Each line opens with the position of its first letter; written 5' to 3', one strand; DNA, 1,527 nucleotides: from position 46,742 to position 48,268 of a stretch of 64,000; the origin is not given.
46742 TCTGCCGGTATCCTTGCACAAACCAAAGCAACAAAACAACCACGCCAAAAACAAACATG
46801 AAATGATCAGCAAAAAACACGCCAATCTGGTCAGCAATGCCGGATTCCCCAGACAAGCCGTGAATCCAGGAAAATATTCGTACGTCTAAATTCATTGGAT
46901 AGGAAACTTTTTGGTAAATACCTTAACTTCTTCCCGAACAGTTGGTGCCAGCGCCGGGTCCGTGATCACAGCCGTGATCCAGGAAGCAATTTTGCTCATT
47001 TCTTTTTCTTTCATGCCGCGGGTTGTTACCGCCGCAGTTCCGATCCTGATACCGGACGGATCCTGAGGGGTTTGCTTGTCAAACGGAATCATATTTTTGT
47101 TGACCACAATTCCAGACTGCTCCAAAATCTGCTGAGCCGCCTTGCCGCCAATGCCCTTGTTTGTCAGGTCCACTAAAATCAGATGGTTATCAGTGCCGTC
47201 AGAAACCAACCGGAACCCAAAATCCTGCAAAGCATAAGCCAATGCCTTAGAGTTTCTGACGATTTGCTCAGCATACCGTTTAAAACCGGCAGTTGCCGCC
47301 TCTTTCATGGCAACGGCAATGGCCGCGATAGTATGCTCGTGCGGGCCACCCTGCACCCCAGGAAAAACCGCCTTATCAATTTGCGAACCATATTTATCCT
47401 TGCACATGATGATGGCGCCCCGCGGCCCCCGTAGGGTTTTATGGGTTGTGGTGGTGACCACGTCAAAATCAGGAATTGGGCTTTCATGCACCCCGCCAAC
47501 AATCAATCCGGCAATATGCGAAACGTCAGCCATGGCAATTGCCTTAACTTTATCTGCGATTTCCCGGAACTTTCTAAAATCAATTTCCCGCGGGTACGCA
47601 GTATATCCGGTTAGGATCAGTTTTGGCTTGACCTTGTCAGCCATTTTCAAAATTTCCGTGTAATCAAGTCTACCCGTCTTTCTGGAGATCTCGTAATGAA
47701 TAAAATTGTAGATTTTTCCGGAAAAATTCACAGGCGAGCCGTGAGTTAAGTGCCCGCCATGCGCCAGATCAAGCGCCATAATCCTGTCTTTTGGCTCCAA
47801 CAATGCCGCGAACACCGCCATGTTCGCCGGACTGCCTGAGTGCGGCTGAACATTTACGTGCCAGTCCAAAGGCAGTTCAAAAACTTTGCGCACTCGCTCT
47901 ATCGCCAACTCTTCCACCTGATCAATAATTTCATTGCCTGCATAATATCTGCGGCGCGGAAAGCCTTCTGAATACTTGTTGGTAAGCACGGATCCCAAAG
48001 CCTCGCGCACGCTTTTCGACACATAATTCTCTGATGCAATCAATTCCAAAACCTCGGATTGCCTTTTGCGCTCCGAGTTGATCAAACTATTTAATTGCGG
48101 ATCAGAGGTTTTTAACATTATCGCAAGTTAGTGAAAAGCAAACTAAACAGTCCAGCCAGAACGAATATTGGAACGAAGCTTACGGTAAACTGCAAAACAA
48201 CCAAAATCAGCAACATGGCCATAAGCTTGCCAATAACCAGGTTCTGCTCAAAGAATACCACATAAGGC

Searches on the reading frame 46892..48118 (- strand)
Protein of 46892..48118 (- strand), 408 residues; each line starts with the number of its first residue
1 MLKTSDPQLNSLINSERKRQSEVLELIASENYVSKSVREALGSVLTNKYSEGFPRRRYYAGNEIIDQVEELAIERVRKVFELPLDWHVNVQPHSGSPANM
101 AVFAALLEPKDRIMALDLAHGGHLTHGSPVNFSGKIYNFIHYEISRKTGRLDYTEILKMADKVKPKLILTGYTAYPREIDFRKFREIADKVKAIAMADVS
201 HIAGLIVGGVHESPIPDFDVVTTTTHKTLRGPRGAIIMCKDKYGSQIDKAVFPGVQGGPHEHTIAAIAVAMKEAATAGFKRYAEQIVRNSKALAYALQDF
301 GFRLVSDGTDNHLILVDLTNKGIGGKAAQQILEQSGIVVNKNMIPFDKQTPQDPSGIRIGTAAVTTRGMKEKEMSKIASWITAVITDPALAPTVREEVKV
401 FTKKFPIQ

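Call 98: search_protein_families(library=pfam, proteins=[window:46892-48118:-], max_evalue=1e-8)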
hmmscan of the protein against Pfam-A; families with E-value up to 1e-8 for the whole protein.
window:46892-48118:- (408 aa): 1 family
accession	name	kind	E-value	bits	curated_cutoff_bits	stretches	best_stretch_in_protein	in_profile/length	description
PF00464.25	SHMT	-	3e-160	533.6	27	1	2-381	1-399/399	Serine hydroxymethyltransferase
